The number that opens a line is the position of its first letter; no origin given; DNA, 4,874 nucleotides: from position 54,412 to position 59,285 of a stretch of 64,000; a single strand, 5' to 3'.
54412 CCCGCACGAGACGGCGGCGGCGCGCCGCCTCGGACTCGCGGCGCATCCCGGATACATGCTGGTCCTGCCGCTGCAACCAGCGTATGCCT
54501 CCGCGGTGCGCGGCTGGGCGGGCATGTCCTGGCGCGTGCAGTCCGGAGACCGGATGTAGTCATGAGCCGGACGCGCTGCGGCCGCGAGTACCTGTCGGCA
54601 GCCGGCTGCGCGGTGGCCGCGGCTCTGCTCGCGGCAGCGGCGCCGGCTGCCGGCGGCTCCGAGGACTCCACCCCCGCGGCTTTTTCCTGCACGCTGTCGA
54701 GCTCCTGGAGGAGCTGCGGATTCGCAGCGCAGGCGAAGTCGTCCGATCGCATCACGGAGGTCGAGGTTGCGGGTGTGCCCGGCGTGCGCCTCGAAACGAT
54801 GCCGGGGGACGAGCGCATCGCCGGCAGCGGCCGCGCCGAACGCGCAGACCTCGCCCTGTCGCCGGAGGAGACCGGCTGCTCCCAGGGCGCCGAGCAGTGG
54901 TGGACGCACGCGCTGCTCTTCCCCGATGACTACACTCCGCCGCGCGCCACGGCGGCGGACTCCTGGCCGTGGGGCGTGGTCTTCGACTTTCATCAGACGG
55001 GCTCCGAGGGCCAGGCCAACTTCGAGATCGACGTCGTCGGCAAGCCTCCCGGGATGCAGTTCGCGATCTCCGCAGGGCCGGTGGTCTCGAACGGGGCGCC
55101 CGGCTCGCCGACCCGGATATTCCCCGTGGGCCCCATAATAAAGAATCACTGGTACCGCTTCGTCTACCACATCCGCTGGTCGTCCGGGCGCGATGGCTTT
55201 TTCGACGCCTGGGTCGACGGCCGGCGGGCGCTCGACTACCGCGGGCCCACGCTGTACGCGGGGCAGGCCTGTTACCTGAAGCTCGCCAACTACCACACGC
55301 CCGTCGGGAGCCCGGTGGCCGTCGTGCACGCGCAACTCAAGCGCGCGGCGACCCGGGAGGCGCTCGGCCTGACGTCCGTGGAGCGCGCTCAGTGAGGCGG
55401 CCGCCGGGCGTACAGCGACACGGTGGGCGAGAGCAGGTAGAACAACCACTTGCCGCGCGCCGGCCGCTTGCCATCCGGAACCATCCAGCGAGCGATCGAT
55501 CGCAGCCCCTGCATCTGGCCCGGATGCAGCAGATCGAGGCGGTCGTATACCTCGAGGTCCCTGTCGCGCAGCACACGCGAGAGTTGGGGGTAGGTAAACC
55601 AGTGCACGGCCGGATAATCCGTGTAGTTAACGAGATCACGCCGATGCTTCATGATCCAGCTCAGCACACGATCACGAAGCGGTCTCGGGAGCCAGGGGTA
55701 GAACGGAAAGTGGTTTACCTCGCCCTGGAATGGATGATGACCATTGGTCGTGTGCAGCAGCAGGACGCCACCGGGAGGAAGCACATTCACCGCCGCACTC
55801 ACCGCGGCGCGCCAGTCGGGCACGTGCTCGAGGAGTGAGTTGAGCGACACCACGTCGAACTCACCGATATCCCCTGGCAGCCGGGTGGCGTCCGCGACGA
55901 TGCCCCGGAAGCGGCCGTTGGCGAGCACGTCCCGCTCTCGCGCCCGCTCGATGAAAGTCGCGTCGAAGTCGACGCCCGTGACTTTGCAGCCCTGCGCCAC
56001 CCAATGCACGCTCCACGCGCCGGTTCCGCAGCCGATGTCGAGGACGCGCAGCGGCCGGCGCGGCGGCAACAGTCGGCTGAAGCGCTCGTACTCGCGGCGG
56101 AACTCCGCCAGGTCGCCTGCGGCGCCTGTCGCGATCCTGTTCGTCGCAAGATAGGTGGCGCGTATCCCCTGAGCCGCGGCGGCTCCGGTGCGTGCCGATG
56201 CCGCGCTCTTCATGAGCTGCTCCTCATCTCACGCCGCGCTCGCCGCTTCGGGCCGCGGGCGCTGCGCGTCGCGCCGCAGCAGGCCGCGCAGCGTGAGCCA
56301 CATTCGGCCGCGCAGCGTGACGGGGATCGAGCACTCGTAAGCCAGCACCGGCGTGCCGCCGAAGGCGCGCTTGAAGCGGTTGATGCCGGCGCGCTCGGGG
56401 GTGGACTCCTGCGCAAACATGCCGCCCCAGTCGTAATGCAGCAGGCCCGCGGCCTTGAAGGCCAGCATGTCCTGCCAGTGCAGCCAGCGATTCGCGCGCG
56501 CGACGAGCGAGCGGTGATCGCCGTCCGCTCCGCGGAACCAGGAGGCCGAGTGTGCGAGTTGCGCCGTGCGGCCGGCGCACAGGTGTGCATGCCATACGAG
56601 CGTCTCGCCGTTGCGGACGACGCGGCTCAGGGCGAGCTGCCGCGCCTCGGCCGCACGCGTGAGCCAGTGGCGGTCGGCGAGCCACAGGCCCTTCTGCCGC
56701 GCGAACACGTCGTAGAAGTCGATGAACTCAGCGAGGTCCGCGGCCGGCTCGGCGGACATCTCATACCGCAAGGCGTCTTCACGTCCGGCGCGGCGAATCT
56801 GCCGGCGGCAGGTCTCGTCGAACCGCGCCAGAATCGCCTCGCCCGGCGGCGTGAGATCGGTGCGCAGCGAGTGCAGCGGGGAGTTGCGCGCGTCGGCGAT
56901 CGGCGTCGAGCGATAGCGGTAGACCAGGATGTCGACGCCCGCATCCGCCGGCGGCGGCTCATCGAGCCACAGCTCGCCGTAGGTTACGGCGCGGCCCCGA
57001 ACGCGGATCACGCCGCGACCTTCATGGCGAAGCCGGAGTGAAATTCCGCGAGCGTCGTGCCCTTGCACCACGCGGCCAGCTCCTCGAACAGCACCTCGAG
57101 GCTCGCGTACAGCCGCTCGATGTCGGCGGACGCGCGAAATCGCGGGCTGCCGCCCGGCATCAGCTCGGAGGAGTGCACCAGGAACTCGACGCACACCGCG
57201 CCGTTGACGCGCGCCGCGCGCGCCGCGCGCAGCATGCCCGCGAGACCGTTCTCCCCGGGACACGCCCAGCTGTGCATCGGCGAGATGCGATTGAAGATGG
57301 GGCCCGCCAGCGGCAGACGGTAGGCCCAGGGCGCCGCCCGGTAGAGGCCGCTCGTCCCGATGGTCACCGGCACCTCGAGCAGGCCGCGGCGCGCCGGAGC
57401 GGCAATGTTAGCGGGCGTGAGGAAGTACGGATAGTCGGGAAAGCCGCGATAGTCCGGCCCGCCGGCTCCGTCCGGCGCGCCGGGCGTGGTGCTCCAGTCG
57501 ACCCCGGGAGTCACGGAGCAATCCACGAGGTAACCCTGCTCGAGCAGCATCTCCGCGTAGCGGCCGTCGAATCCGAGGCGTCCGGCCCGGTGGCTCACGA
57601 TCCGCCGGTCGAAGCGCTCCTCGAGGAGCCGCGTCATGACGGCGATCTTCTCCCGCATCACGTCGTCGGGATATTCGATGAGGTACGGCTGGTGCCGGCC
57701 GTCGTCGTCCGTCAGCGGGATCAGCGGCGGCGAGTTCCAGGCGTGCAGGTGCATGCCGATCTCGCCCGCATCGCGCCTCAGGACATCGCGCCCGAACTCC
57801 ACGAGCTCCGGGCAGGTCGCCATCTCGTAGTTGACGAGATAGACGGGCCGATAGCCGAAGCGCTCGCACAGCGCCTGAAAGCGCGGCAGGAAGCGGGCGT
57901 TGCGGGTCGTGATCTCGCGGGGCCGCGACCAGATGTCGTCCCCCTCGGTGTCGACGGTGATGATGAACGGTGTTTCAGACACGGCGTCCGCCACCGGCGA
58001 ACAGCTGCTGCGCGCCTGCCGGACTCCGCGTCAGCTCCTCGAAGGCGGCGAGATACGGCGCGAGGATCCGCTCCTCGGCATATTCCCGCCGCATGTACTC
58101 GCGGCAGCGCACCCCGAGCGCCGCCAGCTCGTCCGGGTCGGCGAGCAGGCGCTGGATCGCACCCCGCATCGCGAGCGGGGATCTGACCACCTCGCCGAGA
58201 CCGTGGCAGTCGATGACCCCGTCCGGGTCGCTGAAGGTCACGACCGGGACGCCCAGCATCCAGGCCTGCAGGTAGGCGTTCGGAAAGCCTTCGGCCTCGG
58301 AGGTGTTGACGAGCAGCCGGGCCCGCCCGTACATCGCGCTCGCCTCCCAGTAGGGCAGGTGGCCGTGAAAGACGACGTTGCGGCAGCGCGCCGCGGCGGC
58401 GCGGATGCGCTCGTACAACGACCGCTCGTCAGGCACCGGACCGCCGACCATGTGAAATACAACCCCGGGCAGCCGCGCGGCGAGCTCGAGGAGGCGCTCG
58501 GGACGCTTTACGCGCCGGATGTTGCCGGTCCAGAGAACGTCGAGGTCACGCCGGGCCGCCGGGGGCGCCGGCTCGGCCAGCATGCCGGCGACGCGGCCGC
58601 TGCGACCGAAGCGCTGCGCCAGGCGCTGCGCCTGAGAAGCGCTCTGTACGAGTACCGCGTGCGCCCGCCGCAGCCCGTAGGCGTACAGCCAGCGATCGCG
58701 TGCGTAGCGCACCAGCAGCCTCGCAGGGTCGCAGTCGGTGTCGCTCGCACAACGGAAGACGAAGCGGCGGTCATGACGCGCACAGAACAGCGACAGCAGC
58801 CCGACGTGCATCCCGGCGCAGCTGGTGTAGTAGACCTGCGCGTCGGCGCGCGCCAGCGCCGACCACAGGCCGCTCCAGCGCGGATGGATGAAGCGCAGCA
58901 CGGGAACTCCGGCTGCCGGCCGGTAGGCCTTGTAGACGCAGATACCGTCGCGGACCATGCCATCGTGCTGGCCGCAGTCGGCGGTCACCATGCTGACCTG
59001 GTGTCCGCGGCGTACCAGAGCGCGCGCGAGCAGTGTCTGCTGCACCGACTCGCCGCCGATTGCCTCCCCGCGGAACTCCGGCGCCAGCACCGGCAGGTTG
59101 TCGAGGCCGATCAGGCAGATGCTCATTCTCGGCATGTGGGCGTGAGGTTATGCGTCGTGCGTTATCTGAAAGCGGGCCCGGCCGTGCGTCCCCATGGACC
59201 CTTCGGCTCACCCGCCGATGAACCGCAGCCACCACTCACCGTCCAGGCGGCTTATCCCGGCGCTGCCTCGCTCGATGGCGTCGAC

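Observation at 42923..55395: Ten-gene translationally coupled operon around a membrane GT2 synthase: candidate undescribed synthase-dependent, c-di-GMP-linked exopolysaccharide system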

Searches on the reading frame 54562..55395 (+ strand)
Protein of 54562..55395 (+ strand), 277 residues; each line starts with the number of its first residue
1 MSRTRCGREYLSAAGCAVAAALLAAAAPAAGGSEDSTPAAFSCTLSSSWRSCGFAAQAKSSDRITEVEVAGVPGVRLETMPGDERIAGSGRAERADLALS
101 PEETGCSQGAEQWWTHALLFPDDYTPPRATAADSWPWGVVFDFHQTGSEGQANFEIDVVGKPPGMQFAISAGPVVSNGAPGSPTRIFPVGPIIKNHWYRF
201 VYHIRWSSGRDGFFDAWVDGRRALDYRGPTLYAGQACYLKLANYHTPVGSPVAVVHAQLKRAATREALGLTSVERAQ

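Call 3: search_protein_families(library=pfam, proteins=[window:54562-55395:+], max_evalue=0.01)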
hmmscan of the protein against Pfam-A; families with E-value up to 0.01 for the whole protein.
window:54562-55395:+ (277 aa): 1 family
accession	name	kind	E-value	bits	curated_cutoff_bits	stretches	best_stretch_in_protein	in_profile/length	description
PF14099.13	Polysacc_lyase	-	2.7e-17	63.8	29.9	1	47-245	7-195/210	Polysaccharide lyase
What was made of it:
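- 54562..55395 (+): g10: secreted polysaccharide lyase (277 aa); subclade-specific addition. Pfam Polysacc_lyase PF14099, 63.8 bits (call 3).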

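Call 4: search_protein_families(library=ncbifam, proteins=[window:54562-55395:+], max_evalue=0.01)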
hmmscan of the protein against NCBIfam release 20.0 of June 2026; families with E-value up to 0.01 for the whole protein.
window:54562-55395:+ (277 aa): 0 families

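Call 23: search_solved_structures(query=window:54562-55392:+, max_evalue=1)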
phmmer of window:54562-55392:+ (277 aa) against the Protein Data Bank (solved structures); distinct sequences matched with E-value up to 1: 3.
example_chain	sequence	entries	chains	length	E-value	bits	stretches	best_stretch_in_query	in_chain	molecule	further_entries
2zzj_A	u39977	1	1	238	0.013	17.9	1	193-224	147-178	Glucuronan lyase A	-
2iy5_B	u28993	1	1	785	0.12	14.8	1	91-148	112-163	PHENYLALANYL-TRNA SYNTHETASE BETA CHAIN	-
1b70_B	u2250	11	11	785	0.13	14.7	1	91-148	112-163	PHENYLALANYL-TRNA SYNTHETASE | PROTEIN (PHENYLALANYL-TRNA SYNTHETASE) | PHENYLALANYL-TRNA SYNTHETASE BETA CHAIN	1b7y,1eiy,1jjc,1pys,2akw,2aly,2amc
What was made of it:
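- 54562..55395 (+): Weak PDB match to glucuronan lyase A, E 0.013 (call 23).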

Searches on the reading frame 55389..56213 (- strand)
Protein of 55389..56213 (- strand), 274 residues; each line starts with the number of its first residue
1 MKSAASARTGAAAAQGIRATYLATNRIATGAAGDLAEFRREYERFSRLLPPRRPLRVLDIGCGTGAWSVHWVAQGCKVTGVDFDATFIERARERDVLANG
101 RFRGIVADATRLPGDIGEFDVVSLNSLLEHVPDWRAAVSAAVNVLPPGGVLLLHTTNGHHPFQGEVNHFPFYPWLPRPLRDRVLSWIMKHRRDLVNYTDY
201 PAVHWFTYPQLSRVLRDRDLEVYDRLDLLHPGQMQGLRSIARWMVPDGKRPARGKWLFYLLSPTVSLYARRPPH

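Call 8: search_protein_families(library=pfam, proteins=[window:55389-56213:-], max_evalue=0.001)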
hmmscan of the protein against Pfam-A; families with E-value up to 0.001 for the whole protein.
window:55389-56213:- (274 aa): 8 families
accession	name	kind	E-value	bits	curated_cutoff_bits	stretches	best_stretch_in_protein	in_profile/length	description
PF13489.12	Methyltransf_23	-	5.1e-22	78.8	27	1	44-222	12-161/164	Methyltransferase domain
PF13649.12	Methyltransf_25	-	5.1e-20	72.4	27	1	57-149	1-97/97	Methyltransferase domain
PF08241.18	Methyltransf_11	-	6.3e-20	72.1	21.2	1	58-152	1-94/95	Methyltransferase domain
PF08242.18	Methyltransf_12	-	1e-17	65.1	30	1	58-151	1-98/98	Methyltransferase domain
PF13847.12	Methyltransf_31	-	6.4e-14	52.3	27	1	55-163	5-119/145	Methyltransferase domain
PF01209.24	Ubie_methyltran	-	3e-09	37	20.1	1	47-153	41-151/233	ubiE/COQ5 methyltransferase family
PF02353.26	CMAS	-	8e-06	25.8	27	1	56-168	65-179/273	Mycolic acid cyclopropane synthetase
PF01728.25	FtsJ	-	0.00086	19.7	24.1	0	53-96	21-68/181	FtsJ-like methyltransferase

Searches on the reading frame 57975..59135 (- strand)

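Call 8: search_protein_families(library=pfam, proteins=[window:57975-59135:-], max_evalue=0.001)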
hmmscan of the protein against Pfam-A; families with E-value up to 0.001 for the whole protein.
window:57975-59135:- (386 aa): 6 families
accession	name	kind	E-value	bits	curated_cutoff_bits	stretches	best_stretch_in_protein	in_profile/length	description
PF13692.12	Glyco_trans_1_4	-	4.7e-14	53.3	27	1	199-333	3-142/142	Glycosyl transferases group 1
PF00534.26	Glycos_transf_1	-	2e-12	47.4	26.4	1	197-339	15-164/172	Glycosyl transferases group 1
PF13579.12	Glyco_trans_4_4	-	4.2e-10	40.6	29.7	1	27-182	1-152/158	Glycosyl transferase 4-like domain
PF13439.12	Glyco_transf_4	-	4.8e-10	40.2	28.5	1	27-181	2-158/170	Glycosyltransferase Family 4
PF13524.12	Glyco_trans_1_2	-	2.2e-08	34.6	25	1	211-357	1-138/144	Glycosyl transferase-like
PF20706.3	GT4-conflict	-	0.00037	20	26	0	221-300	229-310/385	Family 4 Glycosyltransferase in conflict systems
